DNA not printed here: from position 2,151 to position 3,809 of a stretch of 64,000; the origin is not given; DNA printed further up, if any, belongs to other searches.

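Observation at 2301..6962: Lower-GC sulfation/glycosylation cluster between infC and thrS, encoded on the opposite strand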

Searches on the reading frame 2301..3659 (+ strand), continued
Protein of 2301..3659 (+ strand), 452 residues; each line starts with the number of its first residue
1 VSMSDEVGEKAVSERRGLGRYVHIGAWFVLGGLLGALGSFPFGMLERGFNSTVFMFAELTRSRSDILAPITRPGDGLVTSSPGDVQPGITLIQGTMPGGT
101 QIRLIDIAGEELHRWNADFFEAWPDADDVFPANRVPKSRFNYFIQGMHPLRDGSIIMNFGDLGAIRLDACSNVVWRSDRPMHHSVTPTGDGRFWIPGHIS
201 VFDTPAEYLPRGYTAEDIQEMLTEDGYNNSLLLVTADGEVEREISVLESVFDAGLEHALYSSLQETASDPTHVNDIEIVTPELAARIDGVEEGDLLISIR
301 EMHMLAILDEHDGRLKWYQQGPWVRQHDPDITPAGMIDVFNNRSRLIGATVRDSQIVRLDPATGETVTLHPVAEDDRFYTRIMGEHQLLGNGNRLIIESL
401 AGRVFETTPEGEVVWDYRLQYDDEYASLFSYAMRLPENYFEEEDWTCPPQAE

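Call 14: find_related_loci(query=A1, collection=genome_contigs, flank=10000)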
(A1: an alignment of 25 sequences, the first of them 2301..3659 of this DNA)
Query A1 (452 aa) in genome_contigs; peptide patterns used: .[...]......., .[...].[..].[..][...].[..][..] (x = any residue, [..] = any of these).
148 stretches matched a pattern; 62 encode a relative of the query (tblastn E <= 1e-3); 61 distinct loci.
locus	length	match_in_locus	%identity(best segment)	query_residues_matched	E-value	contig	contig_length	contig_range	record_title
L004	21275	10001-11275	60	26-448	5e-177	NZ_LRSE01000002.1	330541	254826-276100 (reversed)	Croceicoccus bisphenolivorans strain H4 scaffold2, whole genome shotgun sequence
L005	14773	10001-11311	59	14-447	1e-172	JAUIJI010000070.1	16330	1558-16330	MAG: Alphaproteobacteria bacterium isolate Co_bin.306 NODE_19757_length_16330_cov_1.276554, whole genome shotgun sequenc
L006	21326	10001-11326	59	11-448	1e-172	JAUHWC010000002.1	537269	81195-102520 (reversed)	MAG: Alphaproteobacteria bacterium isolate 1_bin.9 NODE_9_length_537269_cov_3.574442, whole genome shotgun sequence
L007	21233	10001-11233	61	41-448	1e-169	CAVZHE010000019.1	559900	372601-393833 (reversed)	MAG: uncultured Alphaproteobacteria bacterium isolate MFD04651.bin.2.137 genome assembly, contig: contig_9921, whole gen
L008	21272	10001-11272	58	26-447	5e-165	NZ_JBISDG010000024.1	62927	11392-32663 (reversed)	Roseovarius sp. SYSU LYC5162 NODE_24_length_62927_cov_145.960320, whole genome shotgun sequence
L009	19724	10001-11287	57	20-447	6e-164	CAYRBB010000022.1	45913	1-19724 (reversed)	MAG TPA_asm: uncultured Sphingomonadaceae bacterium isolate SRP321284_co1_88 genome assembly, contig: NODE_909_length_45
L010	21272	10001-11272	58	26-447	1e-163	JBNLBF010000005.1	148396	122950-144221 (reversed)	MAG: Paracoccaceae bacterium isolate C2.bin.34.strict NODE_5_length_148396_cov_5.171765, whole genome shotgun sequence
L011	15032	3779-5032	55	32-448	8e-158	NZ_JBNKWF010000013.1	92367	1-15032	MAG: Altererythrobacter sp. isolate A1.bin.2.strict NODE_13_length_92367_cov_10.060137, whole genome shotgun sequence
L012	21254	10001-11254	53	26-447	1e-143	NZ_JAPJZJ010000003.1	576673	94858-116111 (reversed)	Aurantiacibacter sp. D1-12 NODE_3_length_576673_cov_291.915714, whole genome shotgun sequence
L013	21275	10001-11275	52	24-448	3e-143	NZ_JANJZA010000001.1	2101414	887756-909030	Sphingomicrobium nitratireducens strain O-35 NODE_1_length_2101414_cov_284.135371, whole genome shotgun sequence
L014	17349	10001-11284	51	24-449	1e-142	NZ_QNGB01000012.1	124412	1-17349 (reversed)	Roseovarius sp. TE539 contig12, whole genome shotgun sequence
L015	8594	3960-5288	49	6-447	3e-137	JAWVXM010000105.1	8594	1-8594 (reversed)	MAG: Thalassovita sp. isolate HN13.bin.8 k141_613926_length_8594_cov_8.0000, whole genome shotgun sequence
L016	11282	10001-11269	49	28-451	3e-134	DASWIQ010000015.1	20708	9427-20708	MAG TPA_asm: Steroidobacteraceae bacterium isolate SMAG_U2873 k141_1492248, whole genome shotgun sequence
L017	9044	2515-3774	47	28-448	2e-129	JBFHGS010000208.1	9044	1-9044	MAG: Desulfopila sp. isolate Mix_sand07.2021.05.G.161 k141_1054711_length_9044_cov_115.0000, whole genome shotgun sequen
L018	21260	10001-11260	45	28-448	6e-127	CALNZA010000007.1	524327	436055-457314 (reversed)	MAG: Desulfocapsaceae bacterium isolate LOGT_bin.0118 genome assembly, contig: contig_27729, whole genome shotgun sequen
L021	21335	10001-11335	46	10-452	3e-120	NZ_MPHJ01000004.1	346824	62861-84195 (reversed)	Shewanella sp. UCD-KL12 scaffold_3, whole genome shotgun sequence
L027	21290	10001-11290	39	20-447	7e-100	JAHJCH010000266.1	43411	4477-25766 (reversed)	MAG: Myxococcota bacterium isolate Modern_marine.mb.298 Modern_marine.mb.298_k141_1994413, whole genome shotgun sequence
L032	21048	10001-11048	47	88-432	4e-60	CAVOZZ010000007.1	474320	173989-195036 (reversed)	MAG: uncultured Gammaproteobacteria bacterium isolate MFD09779.bin.2.146 genome assembly, contig: contig_31247, whole ge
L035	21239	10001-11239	29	28-442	2e-49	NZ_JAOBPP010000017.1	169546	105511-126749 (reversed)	Kordiimonas aestuarii strain JCM 17742 SW46_5_169546, whole genome shotgun sequence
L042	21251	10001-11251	28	28-435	3e-44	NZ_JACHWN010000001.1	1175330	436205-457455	Mesorhizobium sp. RMAD-H1 Ga0299762_01, whole genome shotgun sequence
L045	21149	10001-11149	28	28-417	6e-43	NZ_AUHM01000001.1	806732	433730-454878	Inquilinus limosus DSM 16000 G537DRAFT_scaffold00001.1_C, whole genome shotgun sequence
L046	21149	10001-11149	28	28-417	4e-41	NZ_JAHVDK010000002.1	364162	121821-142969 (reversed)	Inquilinus limosus strain SA128 Indigo76_contig_2, whole genome shotgun sequence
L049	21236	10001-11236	27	26-440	7e-40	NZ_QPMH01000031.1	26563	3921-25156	Ferruginivarius sediminum strain WD2A32 WD2A32_scaffold31, whole genome shotgun sequence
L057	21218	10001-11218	26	28-435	6e-35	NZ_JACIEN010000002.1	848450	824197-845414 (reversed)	Chelatococcus caeni strain DSM 103737 Ga0373271_02, whole genome shotgun sequence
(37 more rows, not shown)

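Call 18: predict_structure(alignment_id=A1)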
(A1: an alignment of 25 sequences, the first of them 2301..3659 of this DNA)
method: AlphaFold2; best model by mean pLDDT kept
length: 452 residues; sequences in the alignment: 25
mean_pLDDT: 88.5   pTM: 0.85
mean pLDDT of the five models: 88.5, 88.4, 88.3, 88.0, 85.7
residues with pLDDT >= 90: 291; 70-90: 123; 50-70: 30; < 50: 8
segments of 3 or more residues with pLDDT < 50: 1-4, 8-10
pLDDT, mean of each block of 10 residues (from residue 1): 49 60 75 72 73 74 83 92 96 93 96 95 94 86 92 95 94 95 94 95 92 88 79 96 97 93 79 95 98 97 95 97 85 97 75 89 95 90 89 96 97 97 93 95 83 50
secondary structure, 60 per line:
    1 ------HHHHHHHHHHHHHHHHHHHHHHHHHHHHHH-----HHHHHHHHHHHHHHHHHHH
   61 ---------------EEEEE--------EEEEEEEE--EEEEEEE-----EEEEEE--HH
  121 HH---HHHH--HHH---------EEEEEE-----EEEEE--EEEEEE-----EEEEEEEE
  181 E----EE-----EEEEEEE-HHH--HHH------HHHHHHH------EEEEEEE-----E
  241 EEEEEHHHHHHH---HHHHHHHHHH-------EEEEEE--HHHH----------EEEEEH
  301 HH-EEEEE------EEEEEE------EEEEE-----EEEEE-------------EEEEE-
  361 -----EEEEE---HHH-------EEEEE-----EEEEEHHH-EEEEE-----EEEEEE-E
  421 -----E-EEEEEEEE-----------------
elements in order: H7-36 H42-60 E76-80 E89-96 E99-105 E111-116 H119-122 H126-129 E144-149 E155-159 E162-167 E173-181 E193-199 H215-221 E228-234 E240-245 H246-252 H256-265 E273-278 H281-284 E295-299 E304-308 E315-320 E327-331 E337-341 E355-359 E366-370 E384-388 E394-398 E403-407 E413-418 E428-435
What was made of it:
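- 2301..3659 (+): ASST-like protein: an N-terminal TM anchor (about residues 24-42) followed by a beta-propeller. The likely start is the ATG at 2307 (450 aa). Predicted to face the periplasm. AF2 model pLDDT 88.5 (call 18).
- On ASST-type (PAPS-independent) aryl sulfotransferase, PF05935/PF14269: The model has a TM helix and an amphipathic helix before the propeller, and no beta-sandwich (call 18).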

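Call 21: fold_search(model_id=the predicted structure, library=pdb)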
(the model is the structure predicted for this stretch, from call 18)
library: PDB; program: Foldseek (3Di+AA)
matches with E <= 10: 1677; with E <= 0.001: 969
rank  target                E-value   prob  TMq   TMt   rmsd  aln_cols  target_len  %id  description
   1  9kf6                  2.1e-15  1.00  0.56  0.55   5.6       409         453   18  Crystal structure of the reaction intermediate of Streptomyces sp. sulfotransferase Cpz4 involved in caprazamycins synth (released 2025-11-05)
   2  9kf4                  2.2e-14  1.00  0.54  0.53   5.2       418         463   18  Crystal structure of Streptomyces sp. sulfotransferase Cpz4 involved in Caprazamycins Synthesis (released 2025-11-05)
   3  3elq_A                5.4e-12  1.00  0.54  0.45   7.9       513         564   13  Crystal structure of a bacterial arylsulfate sulfotransferase (released 2008-11-18)
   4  3ets_A                5.4e-12  1.00  0.51  0.42   8.6       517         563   13  Crystal structure of a bacterial arylsulfate sulfotransferase catalytic intermediate with 4-methylumbelliferone bound  (released 2008-11-25)
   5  3ett_A                9.3e-12  1.00  0.54  0.44   8.2       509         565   12  Crystal structure of a bacterial arylsulfate sulfotransferase catalytic intermediate with 4-nitrophenol bound in the a (released 2008-11-25)
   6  4p05_A                2.3e-11  1.00  0.52  0.43   8.4       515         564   14  Bacterial arylsulfate sulfotransferase (ASST) H436N mutant with 4-nitrophenyl sulfate (PNS) in the active site (released 2014-03-26)
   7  3no2                  4.1e-11  1.00  0.47  0.73   4.6       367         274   12  Crystal structure of a protein of unknown function (BACCAC_01654) from Bacteroides caccae at 1.35 A resolution (released 2010-07-28)
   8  3ets_B                4.4e-11  1.00  0.54  0.44   8.3       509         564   12  Crystal structure of a bacterial arylsulfate sulfotransferase catalytic intermediate with 4-methylumbelliferone bound  (released 2008-11-25)
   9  4p04_B                5.1e-11  1.00  0.52  0.43   8.4       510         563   12  Apo form of bacterial arylsulfate sulfotransferase (ASST) H436N mutant with MPO in the active site (released 2014-03-26)
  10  3elq_B                9.4e-11  1.00  0.52  0.43  10.7       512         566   12  Crystal structure of a bacterial arylsulfate sulfotransferase (released 2008-11-18)
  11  4p07_A                1.9e-10  1.00  0.54  0.44   6.6       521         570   12  Bacterial aryl sulfotransferase (ASST) soaked with human urine (released 2014-03-26)
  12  8prj                  2.9e-09  1.00  0.40  0.53   8.0       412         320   12  The structure of v31Bagel8 (released 2024-07-24)
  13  6tjh_A                2.9e-09  1.00  0.31  0.36  10.7       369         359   13  Crystal structure of the computationally designed Cake9 protein (released 2020-05-06)
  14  6tjg                  1.0e-08  1.00  0.35  0.47   7.9       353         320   14  Crystal structure of the computationally designed Cake8 protein (released 2020-05-06)
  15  7awz                  1.0e-08  1.00  0.35  0.47  10.3       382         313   12  Crystal structure of the computationally designed Scone-E protein (released 2021-01-13)
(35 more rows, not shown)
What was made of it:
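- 2301..3659 (+): Foldseek top hits are Cpz4 (9kf6/9kf4) and then E. coli ASST 3elq (call 21).
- On ASST-type (PAPS-independent) aryl sulfotransferase, PF05935/PF14269: Foldseek matches Cpz4 at E=2e-15 and EcASST 3elq at E=5e-12 (call 21).
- Cpz4 and then EcASST are the top structural matches (call 21).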

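Call 50: search_solved_structures(query=A1, max_evalue=10, show_alignments=0)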
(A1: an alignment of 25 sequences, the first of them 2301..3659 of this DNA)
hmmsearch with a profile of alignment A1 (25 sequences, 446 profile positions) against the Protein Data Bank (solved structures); distinct sequences matched with E-value up to 10: 3.
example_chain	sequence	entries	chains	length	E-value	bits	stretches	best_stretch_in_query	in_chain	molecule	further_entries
9kf4_A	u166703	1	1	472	9.6e-08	34.2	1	224-410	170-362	Sulfotransferase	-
9kf6_A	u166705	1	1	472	1.1e-07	34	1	224-410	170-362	Sulfotransferase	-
8pr9_A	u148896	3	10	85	0.76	11.5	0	307-341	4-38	Cell surface protein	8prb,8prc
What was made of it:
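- Tried and rejected: (3) A direct sequence match of the ASST-like profile to E. coli ASST in the PDB was not found, even at E<=10 (call 50).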

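Call 64: search_dna_similar(query=window:2301-3659:+, collection=plasmids, mode=protein, max_evalue=1e-10, max_rows=20)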
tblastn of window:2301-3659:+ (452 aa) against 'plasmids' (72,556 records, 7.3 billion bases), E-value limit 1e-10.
Records with a match: 23; places in all: 23; records where one place covers at least 80% of the query: 4.
Best place of each record, by identity: <60% 23.
By first word of the organism name: Burkholderia 4; Alloyangia 2; Pantoea 2; Paroceanicella 1; Paracoccus 1; Tateyamaria 1; Rhodobacter 1; Allorhizobium 1; Comamonadaceae 1; Paenibacillus 1; and 8 more.
By predicted mobility (MOB-suite, as given by PLSDB): non-mobilizable 23.
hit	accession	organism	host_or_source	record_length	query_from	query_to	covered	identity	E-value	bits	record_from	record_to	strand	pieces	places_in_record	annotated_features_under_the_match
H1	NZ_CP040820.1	Paroceanicella profunda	Cell culture,Deep seawater from Mariana ...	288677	28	417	86%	30.6%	7e-43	169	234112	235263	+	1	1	arylsulfotransferase family protein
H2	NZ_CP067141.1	Paracoccus saliphilus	cell culture,saline-alkali soil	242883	73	447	83%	31.3%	6e-42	166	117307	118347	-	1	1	arylsulfotransferase family protein | GntR family transcriptional regulator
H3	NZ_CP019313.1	Tateyamaria omphalii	Single cell,seawater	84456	87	440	78%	31.1%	2e-42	167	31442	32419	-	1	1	arylsulfotransferase family protein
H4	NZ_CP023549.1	Rhodobacter sp. CZR27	cell culture,paddy soil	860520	127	447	71%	32.6%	5e-27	122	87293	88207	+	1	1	arylsulfotransferase family protein | hypothetical protein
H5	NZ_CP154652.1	Alloyangia pacifica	-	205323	76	430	79%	28.1%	2e-13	80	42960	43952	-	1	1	aryl-sulfate sulfotransferase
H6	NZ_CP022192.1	Alloyangia pacifica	cell culture,oil-contaminated sediment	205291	76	430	79%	28.1%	1e-12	78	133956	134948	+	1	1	aryl-sulfate sulfotransferase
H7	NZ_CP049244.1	Allorhizobium pseudoryzae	cell culture,soil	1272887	55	425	82%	26.8%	2e-14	83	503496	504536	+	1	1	none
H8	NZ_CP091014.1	Burkholderia cenocepacia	-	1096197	72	425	78%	28.0%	5e-14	82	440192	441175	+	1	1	none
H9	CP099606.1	Comamonadaceae bacterium OTU4NAUVB1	Arabidopsis thaliana,pure culture,leaf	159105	72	425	78%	27.4%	3e-14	83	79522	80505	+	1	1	aryl-sulfate sulfotransferase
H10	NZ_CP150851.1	Burkholderia pyrrocinia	-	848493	72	425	78%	27.2%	8e-13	78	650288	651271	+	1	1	aryl-sulfate sulfotransferase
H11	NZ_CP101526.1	Burkholderia arboris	mixed culture,soil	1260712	72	425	78%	27.2%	1e-12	78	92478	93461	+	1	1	none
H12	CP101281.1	Burkholderia sp. FXe9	bacteria,soil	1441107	72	425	78%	26.7%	5e-12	76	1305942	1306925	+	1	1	aryl-sulfate sulfotransferase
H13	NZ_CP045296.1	Paenibacillus cellulositrophicus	cell culture,Thai soil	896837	55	442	86%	23.7%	9e-11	72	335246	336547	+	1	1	aryl-sulfate sulfotransferase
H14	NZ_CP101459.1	Natrononativus amylolyticus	cell culture,sediment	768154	67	424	79%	25.7%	3e-14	83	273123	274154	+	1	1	aryl-sulfate sulfotransferase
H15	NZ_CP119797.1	Halomontanus rarus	cell culture,sediment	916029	76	417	76%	26.6%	1e-13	81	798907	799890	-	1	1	aryl-sulfate sulfotransferase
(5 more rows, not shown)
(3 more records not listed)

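Call 65: get_annotated_region(hit=H1, flank=6000)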
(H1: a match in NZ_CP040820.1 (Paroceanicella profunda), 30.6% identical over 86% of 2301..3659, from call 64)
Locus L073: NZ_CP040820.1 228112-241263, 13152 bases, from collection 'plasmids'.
description: Paroceanicella profunda strain D4M1 plasmid pD4M1B, complete sequence
organism: Paroceanicella profunda (NCBI taxid 2579971)
taxonomy: Bacteria; Pseudomonadota; Alphaproteobacteria; Rhodobacterales; Paracoccaceae; Paroceanicella; Paroceanicella profunda
host: -; source: Cell culture,Deep seawater from Mariana Trench; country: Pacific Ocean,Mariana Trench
typing (MOB-suite, as given by PLSDB): non-mobilizable
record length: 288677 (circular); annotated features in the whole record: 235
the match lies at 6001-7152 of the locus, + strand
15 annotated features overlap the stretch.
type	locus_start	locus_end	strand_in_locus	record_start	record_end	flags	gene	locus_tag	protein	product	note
CDS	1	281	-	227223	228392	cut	-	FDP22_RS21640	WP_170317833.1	aminotransferase class V-fold PLP-dependent enzyme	-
CDS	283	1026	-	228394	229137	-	-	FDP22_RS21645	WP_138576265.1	amino acid ABC transporter ATP-binding protein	-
CDS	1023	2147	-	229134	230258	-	-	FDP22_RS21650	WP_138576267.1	amino acid ABC transporter permease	GO:0006865 - amino acid transport [Evidence IEA]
CDS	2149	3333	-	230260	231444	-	-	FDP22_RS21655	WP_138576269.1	ABC transporter permease subunit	GO:0015837 - amine transport [Evidence IEA]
CDS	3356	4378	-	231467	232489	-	-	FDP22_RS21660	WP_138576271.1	amino acid ABC transporter substrate-binding protein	-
CDS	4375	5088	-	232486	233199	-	-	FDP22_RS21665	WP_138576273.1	GntR family transcriptional regulator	-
CDS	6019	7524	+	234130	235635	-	-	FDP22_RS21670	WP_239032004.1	arylsulfotransferase family protein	-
CDS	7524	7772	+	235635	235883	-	-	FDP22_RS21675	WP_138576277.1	hypothetical protein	-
CDS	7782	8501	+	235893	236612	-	-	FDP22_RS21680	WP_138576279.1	hypothetical protein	-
CDS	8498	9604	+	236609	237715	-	-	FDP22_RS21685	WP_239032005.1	sulfotransferase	-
CDS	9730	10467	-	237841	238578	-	-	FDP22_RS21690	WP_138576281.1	amino acid ABC transporter ATP-binding protein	-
CDS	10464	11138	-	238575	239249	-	-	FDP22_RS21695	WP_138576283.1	amino acid ABC transporter permease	GO:0006865 - amino acid transport [Evidence IEA]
CDS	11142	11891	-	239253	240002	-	-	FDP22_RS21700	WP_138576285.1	amino acid ABC transporter substrate-binding protein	-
CDS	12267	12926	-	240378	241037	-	-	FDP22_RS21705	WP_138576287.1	GntR family transcriptional regulator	-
CDS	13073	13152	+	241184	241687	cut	-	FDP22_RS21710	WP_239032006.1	ureidoglycolate lyase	GO:0000256 - allantoin catabolic process [Evidence IEA]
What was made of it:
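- One copy is on a plasmid (call 65).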
